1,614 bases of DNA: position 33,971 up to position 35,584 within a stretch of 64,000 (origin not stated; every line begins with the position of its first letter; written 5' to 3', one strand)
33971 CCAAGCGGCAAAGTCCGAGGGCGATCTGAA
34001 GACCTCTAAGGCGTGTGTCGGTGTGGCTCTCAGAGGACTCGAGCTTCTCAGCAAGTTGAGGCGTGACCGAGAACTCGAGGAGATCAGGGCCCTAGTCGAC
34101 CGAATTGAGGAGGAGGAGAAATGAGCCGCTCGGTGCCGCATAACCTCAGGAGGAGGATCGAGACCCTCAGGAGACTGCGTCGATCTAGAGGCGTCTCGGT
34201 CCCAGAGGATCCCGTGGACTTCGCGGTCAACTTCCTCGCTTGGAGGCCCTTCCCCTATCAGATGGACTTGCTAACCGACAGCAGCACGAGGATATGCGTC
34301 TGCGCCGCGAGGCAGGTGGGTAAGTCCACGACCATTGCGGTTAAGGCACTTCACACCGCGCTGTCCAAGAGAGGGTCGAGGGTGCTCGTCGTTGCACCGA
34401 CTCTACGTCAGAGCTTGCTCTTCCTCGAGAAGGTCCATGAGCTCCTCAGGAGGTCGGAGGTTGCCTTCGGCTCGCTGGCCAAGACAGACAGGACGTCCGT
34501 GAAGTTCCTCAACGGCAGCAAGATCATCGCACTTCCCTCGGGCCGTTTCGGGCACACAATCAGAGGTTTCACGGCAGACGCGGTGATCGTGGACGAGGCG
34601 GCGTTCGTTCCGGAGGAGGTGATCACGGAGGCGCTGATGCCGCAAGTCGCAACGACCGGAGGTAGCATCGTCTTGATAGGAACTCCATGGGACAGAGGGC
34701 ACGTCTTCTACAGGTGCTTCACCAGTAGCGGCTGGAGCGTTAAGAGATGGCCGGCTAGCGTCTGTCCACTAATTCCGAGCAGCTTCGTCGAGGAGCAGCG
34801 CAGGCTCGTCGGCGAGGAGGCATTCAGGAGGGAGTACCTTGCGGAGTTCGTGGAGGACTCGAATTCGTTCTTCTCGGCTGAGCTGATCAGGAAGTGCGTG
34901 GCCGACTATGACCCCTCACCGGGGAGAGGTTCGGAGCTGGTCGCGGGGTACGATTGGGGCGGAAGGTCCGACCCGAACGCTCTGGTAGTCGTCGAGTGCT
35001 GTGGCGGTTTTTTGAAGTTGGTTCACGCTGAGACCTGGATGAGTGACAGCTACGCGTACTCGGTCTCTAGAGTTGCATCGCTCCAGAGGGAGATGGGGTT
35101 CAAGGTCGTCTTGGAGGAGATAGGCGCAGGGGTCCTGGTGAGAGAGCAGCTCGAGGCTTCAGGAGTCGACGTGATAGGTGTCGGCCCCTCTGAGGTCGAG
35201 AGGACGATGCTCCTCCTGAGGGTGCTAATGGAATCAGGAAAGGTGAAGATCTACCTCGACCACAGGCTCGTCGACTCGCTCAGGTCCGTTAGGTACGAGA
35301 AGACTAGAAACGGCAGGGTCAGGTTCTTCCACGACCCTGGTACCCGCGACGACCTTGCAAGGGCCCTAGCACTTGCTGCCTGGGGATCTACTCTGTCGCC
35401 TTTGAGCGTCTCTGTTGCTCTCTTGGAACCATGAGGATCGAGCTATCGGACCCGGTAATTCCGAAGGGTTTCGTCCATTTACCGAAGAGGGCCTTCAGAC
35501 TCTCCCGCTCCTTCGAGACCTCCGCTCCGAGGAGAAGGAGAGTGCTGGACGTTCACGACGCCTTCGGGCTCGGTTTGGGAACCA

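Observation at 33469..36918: Orphan terminase-like ATPase/nuclease in a four-gene, translationally coupled operon with an ABC-ATPase/GNAT fusion and no virion genes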

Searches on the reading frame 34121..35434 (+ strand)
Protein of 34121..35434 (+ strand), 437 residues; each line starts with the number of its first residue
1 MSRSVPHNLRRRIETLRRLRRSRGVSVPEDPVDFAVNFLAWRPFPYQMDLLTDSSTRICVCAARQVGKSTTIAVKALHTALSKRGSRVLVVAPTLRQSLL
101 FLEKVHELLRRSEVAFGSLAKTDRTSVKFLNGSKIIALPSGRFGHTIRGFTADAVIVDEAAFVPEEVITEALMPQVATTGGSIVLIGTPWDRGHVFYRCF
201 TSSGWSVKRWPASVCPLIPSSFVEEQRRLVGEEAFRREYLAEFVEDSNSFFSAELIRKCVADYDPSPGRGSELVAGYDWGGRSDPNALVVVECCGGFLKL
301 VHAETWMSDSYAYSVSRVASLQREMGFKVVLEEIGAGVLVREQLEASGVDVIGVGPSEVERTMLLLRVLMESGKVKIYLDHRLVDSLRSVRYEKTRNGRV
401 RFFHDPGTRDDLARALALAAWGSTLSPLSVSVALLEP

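Call 3: search_protein_families(library=pfam, proteins=[window:34121-35434:+], max_evalue=1)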
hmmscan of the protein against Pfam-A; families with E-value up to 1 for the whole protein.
window:34121-35434:+ (437 aa): 9 families
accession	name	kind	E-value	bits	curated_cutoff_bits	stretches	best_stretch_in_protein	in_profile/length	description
PF03237.21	Terminase_6N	-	1.9e-14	54.3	22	1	62-257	4-214/215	Terminase large subunit, T4likevirus-type, N-terminal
PF05127.21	NAT10_TcmA_helicase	-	5.9e-07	30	22.7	1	60-172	2-110/176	RNA cytidine acetyltransferase NAT10/TcmA, helicase domain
PF13401.12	AAA_22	-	7.2e-05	23.5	27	1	58-190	8-125/130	AAA domain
PF13604.12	AAA_30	-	0.00015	22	27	1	52-189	14-125/191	AAA domain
PF13245.12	AAA_19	-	0.024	15.3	25.1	1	57-187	13-124/134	AAA domain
PF05876.18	GpA_ATPase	-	0.051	13.6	25.6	1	48-126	19-104/247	Phage terminase large subunit gpA, ATPase domain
PF03354.21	TerL_ATPase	-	0.099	12.8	23.7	1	59-166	25-137/178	Terminase large subunit, ATPase domain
PF03308.22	MeaB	-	0.11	11.9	23.1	1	54-92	32-68/273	Methylmalonyl Co-A mutase-associated GTPase MeaB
PF01176.25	eIF-1a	-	0.16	12.1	30.2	0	123-158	14-50/64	Translation initiation factor 1A / IF-1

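Call 4: search_protein_families(library=phrogs, proteins=[window:34121-35434:+], max_evalue=1)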
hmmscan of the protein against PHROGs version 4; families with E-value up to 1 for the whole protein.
window:34121-35434:+ (437 aa): 15 families
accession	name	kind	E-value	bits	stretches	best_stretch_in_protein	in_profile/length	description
phrog_7579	-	head and packaging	5.2e-44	151.3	1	40-258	2-228/239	terminase large subunit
phrog_2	-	head and packaging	1.5e-41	144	1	15-357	250-539/807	terminase large subunit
phrog_675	-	head and packaging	2.3e-16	60.2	2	26-171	33-173/576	terminase large subunit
phrog_9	-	head and packaging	4.6e-14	53.2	2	56-197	224-368/812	terminase large subunit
phrog_38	-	head and packaging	4.5e-13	49.8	1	44-376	291-663/760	terminase large subunit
phrog_5909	-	head and packaging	9.4e-12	45.6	1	186-416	6-261/285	terminase large subunit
phrog_5989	-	head and packaging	4.9e-08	33.5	1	45-165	144-265/347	terminase large subunit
phrog_6910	-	unknown function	2.3e-06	28.4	1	77-181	18-115/125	-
phrog_2074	-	unknown function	2.7e-05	25.5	1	137-185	29-77/83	-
phrog_3167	-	unknown function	0.00098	19.9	1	58-161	7-108/124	-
phrog_15503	-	unknown function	0.0051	17.2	1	60-178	90-210/245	-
phrog_5902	-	unknown function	0.045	14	0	31-98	22-92/359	-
phrog_26724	-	unknown function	0.051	14.1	1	41-106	33-98/192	-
phrog_2699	-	head and packaging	0.19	11.5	1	234-291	68-125/315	terminase large subunit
phrog_17415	-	head and packaging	0.61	9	0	103-166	473-536/940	terminase large subunit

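Call 5: find_homologous_proteins(query=window:34121-35434:+)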
Query window:34121-35434:+ (437 aa): 128 proteins with E <= 0.001 among 8000 candidates; the best 120 are listed.
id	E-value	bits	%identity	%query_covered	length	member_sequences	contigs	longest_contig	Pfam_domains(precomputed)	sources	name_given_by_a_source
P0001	1.7e-288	974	100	100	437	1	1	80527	PF05127.22,PF03237.22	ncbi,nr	ncbi:MAG: terminase family protein [Thaumarchaeota archaeon]|nr:terminase family protein [Candidatus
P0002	7.7e-254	860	88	100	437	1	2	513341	PF05127.22,PF03237.22,PF13401.13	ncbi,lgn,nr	ncbi:MAG: terminase family protein [Thaumarchaeota archaeon]|nr:terminase family protein [Candidatus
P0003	2.9e-214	729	73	100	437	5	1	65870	PF05127.22,PF17289.9,PF03237.22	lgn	-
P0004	5.4e-176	603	66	91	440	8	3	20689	PF05127.22,PF03237.22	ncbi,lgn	ncbi:MAG: terminase family protein [Nitrososphaerota archaeon]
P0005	3.7e-172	591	62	96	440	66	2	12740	PF05127.22,PF03354.22,PF03237.22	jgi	jgi:phage terminase large subunit-like protein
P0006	4.1e-172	591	61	97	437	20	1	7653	PF05127.22,PF03354.22,PF03237.22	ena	-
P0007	4.6e-171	587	62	95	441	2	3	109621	PF05127.22,PF03237.22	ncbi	-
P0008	2.7e-170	585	62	95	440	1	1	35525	PF03237.22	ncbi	-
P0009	6.4e-101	356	46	88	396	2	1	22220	PF04466.20,PF03237.22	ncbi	ncbi:MAG: phage terminase large subunit [Nitrososphaerales archaeon]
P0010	1.5e-89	319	42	88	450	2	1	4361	PF03237.22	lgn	-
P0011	2.1e-82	295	41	91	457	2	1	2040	PF03354.22,PF03237.22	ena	-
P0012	2.4e-80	288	40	90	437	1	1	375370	PF04466.20,PF03237.22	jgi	-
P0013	4.7e-80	287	41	82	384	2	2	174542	PF05127.22,PF03237.22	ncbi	ncbi:MAG: terminase family protein [Candidatus Caldarchaeum sp.]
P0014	1.8e-78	282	39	90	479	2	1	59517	PF03354.22,PF03237.22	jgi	jgi:hypothetical protein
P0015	1.8e-77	279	37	94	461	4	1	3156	PF03237.22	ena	-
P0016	1.9e-76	275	36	88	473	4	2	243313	PF03237.22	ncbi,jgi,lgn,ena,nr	ncbi:MAG TPA: terminase family protein [Nitrososphaerales archaeon]|nr:terminase family protein [Nit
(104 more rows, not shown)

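Call 6: search_solved_structures(query=window:34121-35434:+, max_evalue=1, show_alignments=2)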
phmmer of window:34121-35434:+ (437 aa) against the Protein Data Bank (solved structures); distinct sequences matched with E-value up to 1: 16.
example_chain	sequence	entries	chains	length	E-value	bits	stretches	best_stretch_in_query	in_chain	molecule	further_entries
4zni_A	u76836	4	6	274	6e-13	51.4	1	31-205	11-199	Phage terminase large subunit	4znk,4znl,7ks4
4znj_A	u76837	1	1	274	3.8e-12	48.8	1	31-205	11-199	Phage terminase large subunit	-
5m1q_A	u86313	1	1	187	2.3e-09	39.6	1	274-419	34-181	Phage terminase large subunit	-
5m1f_A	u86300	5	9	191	2.5e-09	39.5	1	274-419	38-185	Phage terminase large subunit | Terminase large subunit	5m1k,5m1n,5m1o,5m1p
5tge_A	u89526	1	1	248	3.9e-09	38.9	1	274-419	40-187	Phage terminase large subunit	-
3ezk_A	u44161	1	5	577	5.2e-07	31.9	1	45-202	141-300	DNA packaging protein Gp17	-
3cpe_A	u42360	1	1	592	5.1e-06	28.6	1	45-202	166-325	DNA packaging protein Gp17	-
2o0h_A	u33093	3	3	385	1e-05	27.6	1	45-202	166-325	DNA packaging protein Gp17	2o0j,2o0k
3lk6_A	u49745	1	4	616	0.023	16.6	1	67-128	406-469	Lipoprotein ybbD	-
3bmx_A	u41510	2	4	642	0.023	16.6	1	67-128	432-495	Uncharacterized lipoprotein ybbD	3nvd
4gyj_A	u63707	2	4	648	0.024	16.5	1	67-128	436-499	Uncharacterized lipoprotein ybbD | Glycoside Hydrolase NagZ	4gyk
8dek_B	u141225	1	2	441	0.12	14.3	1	140-225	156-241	NPCBM/NEW2 domain-containing protein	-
6bs3_B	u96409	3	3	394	0.13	14.1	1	50-96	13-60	Anion transporter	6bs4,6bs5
8df2_A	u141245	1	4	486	0.14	14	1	140-225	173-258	NPCBM/NEW2 domain-containing protein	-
2yyt_A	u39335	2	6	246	0.21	13.4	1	280-349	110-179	Orotidine 5'-phosphate decarboxylase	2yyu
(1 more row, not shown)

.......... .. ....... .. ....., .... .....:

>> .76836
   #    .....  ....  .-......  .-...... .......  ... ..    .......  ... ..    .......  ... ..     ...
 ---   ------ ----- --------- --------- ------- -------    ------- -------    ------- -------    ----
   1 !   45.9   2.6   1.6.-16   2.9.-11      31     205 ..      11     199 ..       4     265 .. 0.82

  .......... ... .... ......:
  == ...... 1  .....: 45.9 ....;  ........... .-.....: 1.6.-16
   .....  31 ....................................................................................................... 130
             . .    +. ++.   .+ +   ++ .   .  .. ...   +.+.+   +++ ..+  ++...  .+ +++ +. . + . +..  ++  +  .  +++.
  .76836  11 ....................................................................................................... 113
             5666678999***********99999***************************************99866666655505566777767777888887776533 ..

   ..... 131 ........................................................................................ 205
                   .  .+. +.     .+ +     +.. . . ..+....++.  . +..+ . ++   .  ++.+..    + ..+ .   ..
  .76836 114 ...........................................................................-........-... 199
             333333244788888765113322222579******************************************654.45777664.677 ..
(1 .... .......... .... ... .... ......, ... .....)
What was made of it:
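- On Large terminase subunit (TerL) of Caudoviricetes: Pfam Terminase_6N at 1.9e-14, a PHROG terminase family at 5e-44, and PDB 4zni at 6e-13 (calls 3, 4, 6). PDB 5m1f nuclease domain at 2.5e-9 (call 6).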

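Call 7: find_encoding_contigs(protein=P0002, flank=10000, max_places=3)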
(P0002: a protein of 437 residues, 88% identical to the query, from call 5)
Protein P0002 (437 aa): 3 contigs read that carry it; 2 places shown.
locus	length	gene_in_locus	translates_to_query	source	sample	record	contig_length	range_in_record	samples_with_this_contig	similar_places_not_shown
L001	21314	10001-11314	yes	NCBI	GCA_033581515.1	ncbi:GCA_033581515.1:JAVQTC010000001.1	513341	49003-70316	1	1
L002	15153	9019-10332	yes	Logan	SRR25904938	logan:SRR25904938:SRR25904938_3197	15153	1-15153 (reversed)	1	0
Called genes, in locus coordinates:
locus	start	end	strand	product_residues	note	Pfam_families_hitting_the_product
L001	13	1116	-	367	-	PF01380:SIS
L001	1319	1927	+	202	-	PF00227:Proteasome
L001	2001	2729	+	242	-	PF01047:MarR (weak), PF12802:MarR_2, PF13545:HTH_Crp_2, PF01982:CTP-dep_RFKase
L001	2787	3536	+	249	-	PF09754:PAC2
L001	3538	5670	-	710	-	PF02516:STT3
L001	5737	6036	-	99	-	-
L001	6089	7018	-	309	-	PF02729:OTCace_N, PF00185:OTCace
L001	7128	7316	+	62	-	PF01402:RHH_1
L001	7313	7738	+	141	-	-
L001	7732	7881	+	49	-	-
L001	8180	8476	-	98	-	-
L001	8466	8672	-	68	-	-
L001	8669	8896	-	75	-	-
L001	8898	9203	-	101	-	-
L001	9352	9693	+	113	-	-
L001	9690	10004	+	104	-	-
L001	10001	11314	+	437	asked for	PF03237:Terminase_6N, PF05127:NAT10_TcmA_helicase (weak), PF13401:AAA_22 (faint)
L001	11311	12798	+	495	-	PF00005:ABC_tran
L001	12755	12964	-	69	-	-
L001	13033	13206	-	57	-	-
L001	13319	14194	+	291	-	-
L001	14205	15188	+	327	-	PF12706:Lactamase_B_2 (weak)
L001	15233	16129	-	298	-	PF05067:Mn_catalase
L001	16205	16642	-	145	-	PF01475:FUR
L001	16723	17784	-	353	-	PF01118:Semialdhyde_dh, PF22698:Semialdhyde_dhC_1, PF02774:Semialdhyde_dhC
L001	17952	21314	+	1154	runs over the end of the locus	PF02463:SMC_N, PF13175:AAA_15 (weak), PF13304:AAA_21 (weak), PF13476:AAA_23, PF24161:CCDC39 (faint), PF13304:AAA_21 (weak)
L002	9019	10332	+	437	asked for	PF03237:Terminase_6N, PF05127:NAT10_TcmA_helicase (weak), PF13401:AAA_22 (faint)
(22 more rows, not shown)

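Call 8: find_encoding_contigs(protein=P0003, flank=10000, max_places=3)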
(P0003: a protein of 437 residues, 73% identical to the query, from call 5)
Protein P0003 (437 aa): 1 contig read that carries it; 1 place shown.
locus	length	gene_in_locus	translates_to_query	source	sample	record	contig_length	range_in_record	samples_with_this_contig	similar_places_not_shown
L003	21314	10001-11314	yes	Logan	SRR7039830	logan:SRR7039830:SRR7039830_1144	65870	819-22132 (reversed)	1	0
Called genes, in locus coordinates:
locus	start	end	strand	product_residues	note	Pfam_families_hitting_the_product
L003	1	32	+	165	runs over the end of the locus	PF10604:Polyketide_cyc2, PF06240:COXG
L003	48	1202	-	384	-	PF13580:SIS_2 (faint), PF01380:SIS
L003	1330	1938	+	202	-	PF00227:Proteasome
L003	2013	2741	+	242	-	PF01047:MarR, PF12802:MarR_2, PF13545:HTH_Crp_2, PF01982:CTP-dep_RFKase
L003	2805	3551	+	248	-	PF09754:PAC2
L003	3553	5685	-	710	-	PF02516:STT3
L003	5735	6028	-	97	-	-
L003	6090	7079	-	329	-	PF02729:OTCace_N, PF00185:OTCace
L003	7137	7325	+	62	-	PF01402:RHH_1 (weak)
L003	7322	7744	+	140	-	-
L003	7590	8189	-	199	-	-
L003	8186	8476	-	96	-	-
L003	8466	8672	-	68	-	-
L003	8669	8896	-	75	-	-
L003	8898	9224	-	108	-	-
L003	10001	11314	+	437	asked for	PF03237:Terminase_6N, PF05127:NAT10_TcmA_helicase (weak), PF17289:Terminase_6C (weak)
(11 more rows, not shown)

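Call 9: find_encoding_contigs(protein=P0007, flank=10000, max_places=3)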
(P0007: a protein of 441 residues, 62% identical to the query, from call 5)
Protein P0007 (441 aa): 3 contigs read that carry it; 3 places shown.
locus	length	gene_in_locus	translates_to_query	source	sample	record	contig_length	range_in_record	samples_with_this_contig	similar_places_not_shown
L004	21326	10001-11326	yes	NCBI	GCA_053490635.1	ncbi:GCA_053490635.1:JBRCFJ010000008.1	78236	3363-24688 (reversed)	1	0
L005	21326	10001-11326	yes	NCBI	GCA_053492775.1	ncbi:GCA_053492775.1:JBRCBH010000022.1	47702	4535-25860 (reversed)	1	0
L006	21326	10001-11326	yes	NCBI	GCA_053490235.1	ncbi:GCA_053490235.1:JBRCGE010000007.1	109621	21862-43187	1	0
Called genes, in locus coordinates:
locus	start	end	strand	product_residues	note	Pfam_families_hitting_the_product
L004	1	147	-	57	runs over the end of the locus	PF01907:Ribosomal_L37e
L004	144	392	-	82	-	PF01423:LSM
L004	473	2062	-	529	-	PF00881:Nitroreductase (faint)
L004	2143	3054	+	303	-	PF00291:PALP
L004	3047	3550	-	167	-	-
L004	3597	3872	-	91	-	PF01918:Alba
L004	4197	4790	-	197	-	PF11563:Protoglobin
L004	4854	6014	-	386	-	PF01717:Meth_synt_2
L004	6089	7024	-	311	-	PF02729:OTCace_N, PF00185:OTCace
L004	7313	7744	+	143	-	-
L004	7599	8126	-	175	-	-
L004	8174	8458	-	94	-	-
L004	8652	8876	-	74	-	-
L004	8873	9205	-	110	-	-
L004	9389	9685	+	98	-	-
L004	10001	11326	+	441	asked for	PF03237:Terminase_6N, PF05127:NAT10_TcmA_helicase (weak)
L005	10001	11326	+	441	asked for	PF03237:Terminase_6N, PF05127:NAT10_TcmA_helicase (weak)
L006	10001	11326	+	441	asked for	PF03237:Terminase_6N, PF05127:NAT10_TcmA_helicase (weak)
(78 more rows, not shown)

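Call 11: find_encoding_contigs(protein=P0012, flank=10000, max_places=2)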
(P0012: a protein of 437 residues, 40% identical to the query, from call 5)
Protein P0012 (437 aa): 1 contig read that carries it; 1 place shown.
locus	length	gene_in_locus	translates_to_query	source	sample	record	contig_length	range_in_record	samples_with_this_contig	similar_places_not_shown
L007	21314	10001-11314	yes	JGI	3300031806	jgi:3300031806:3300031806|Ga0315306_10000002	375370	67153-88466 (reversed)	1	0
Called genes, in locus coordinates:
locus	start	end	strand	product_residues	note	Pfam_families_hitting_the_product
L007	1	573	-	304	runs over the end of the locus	PF13793:Pribosyltran_N, PF00156:Pribosyltran (weak), PF14572:Pribosyl_synth (weak)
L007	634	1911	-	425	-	PF00368:HMG-CoA_red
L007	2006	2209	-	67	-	PF10049:DUF2283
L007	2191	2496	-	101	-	-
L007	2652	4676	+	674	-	PF05833:NFACT_N, PF00416:Ribosomal_S13 (faint), PF05670:NFACT-R_1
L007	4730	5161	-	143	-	PF12172:zf-ChsH2, PF01796:OB_ChsH2_C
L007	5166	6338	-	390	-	PF00108:Thiolase_N, PF00109:ketoacyl-synt (faint), PF02803:Thiolase_C, PF22691:Thiolase_C_1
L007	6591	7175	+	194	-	PF00571:CBS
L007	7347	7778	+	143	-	-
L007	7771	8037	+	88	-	-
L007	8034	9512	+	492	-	PF00005:ABC_tran, PF13191:AAA_16 (weak), PF13401:AAA_22 (weak)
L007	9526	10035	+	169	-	PF08281:Sigma70_r4_2 (faint), PF12728:HTH_17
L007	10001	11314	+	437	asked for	PF03237:Terminase_6N, PF04466:Terminase_3 (weak)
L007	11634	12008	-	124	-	PF07366:SnoaL, PF12680:SnoaL_2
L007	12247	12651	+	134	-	-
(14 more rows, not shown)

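Call 12: find_encoding_contigs(protein=P0013, flank=10000, max_places=2)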
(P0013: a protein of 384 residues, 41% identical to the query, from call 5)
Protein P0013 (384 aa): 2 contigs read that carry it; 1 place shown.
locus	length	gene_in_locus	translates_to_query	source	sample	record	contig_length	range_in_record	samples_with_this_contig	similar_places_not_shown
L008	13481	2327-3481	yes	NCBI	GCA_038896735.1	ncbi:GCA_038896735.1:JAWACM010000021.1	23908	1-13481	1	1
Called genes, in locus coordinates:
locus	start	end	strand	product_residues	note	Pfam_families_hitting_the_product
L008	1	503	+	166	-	?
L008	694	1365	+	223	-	PF02481:DNA_processg_A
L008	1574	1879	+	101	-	-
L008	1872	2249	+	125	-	-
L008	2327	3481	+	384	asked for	PF03237:Terminase_6N, PF05127:NAT10_TcmA_helicase (weak)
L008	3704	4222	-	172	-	-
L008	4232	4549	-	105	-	-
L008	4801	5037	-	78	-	-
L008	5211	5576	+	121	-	-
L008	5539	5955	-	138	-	-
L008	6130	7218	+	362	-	PF00155:Aminotran_1_2, PF00266:Aminotran_5 (faint), PF04864:Alliinase_C (weak)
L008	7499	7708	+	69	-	-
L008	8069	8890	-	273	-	PF00355:Rieske (weak)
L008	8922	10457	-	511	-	PF02518:HATPase_c (weak), PF13589:HATPase_c_3 (weak), PF09239:Topo-VIb_trans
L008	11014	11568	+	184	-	-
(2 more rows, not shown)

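Call 13: find_encoding_contigs(protein=P0016, flank=10000, max_places=2)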
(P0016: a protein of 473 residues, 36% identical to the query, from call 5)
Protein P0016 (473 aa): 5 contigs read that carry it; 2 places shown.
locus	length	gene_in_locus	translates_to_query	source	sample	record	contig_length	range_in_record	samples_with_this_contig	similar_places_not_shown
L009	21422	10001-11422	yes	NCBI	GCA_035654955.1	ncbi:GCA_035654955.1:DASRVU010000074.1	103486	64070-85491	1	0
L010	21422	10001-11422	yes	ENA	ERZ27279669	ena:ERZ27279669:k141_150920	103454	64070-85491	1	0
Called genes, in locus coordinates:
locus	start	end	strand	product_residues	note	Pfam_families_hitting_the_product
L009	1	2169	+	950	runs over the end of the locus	-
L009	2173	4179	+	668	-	-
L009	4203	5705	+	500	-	-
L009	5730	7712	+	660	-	-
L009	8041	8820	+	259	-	-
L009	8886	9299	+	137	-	-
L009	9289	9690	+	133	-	-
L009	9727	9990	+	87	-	-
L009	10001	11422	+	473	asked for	PF03237:Terminase_6N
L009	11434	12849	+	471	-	PF13555:AAA_29 (weak), PF00005:ABC_tran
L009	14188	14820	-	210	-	-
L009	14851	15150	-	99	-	-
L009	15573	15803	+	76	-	PF01037:AsnC_trans_reg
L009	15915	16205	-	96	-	-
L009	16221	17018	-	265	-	PF01568:Molydop_binding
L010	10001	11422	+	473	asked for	PF03237:Terminase_6N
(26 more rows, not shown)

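Call 15: search_protein_families(library=ncbifam, proteins=[window:34121-35434:+], max_evalue=1)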
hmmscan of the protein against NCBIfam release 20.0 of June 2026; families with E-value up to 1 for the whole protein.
window:34121-35434:+ (437 aa): 8 families
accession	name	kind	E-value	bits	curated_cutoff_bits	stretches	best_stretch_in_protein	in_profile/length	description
NF041296.1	RNAactase_tcmA_Halo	equivalog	1.2e-09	36.8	700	1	48-173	208-330/746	tRNA(Met) cytidine acetyltransferase TmcA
NF033889.1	termin_lrg_T7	equivalog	1.9e-05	23.7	150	1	49-114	26-91/500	phage terminase large subunit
NF053621.1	ATPseBagBMYCTU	equivalog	0.00043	19.5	521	1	49-98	5-57/371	ATPase BagB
NF041811.1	Avs1c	equivalog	0.024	14.8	70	1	358-402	9-51/63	AVAST type 1 anti-phage system protein Avs1c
NF010337.0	PRK13766.1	equivalog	0.055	11.5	610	1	46-139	20-116/781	Hef nuclease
TIGR03202.1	pucB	equivalog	0.063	13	235.05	1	68-107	24-64/192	xanthine dehydrogenase accessory protein PucB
NF053626.1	RibKinHalex1628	equivalog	0.14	11.6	330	1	333-421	63-151/293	ATP-dependent ribose-1-phosphate kinase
NF006958.0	PRK09435.1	equivalog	0.14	11.2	329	1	52-92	54-92/333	methylmalonyl Co-A mutase-associated GTPase MeaB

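Call 26: find_related_loci(query=A1, collection=viral_contigs, flank=10000)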
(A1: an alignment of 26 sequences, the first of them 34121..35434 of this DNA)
Query A1 (437 aa) in viral_contigs; peptide patterns used: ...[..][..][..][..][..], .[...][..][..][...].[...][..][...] (x = any residue, [..] = any of these).
600 stretches matched a pattern (row limit reached: there are more); 535 encode a relative of the query (tblastn E <= 1e-3); the best 80 are kept; 80 distinct loci.
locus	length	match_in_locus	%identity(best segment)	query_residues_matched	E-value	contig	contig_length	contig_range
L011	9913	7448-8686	37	20-423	2e-84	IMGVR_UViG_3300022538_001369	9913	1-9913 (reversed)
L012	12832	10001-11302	35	1-423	5e-81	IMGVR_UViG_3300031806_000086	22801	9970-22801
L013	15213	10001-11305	34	9-427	2e-79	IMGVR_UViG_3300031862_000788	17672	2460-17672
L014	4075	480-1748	33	17-427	2e-73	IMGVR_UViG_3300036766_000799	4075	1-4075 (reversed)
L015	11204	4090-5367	33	13-427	9e-71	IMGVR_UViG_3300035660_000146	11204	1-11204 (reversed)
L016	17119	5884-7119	32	29-427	2e-70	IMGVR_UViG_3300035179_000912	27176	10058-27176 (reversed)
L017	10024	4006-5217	32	29-421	8e-61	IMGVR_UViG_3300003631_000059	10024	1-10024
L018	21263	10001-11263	32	21-423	1e-58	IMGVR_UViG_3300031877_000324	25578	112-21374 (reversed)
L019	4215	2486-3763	31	30-423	4e-57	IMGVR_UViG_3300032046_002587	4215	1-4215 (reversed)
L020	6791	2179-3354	31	57-430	4e-53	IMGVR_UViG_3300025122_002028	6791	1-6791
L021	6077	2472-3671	30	42-423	6e-52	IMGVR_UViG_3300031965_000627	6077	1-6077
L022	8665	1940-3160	33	46-433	5e-51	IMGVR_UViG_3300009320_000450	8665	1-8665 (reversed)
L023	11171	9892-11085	32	46-430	1e-50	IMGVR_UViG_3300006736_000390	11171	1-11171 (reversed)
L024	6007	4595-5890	31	14-432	7e-51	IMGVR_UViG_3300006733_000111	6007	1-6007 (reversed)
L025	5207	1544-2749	32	46-430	3e-50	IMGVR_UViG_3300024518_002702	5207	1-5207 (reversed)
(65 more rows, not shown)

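Call 80: search_protein_families(library=padloc, proteins=[window:34121-35434:+], max_evalue=0.01)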
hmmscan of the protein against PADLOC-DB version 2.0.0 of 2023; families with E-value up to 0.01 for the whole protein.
window:34121-35434:+ (437 aa): 0 families
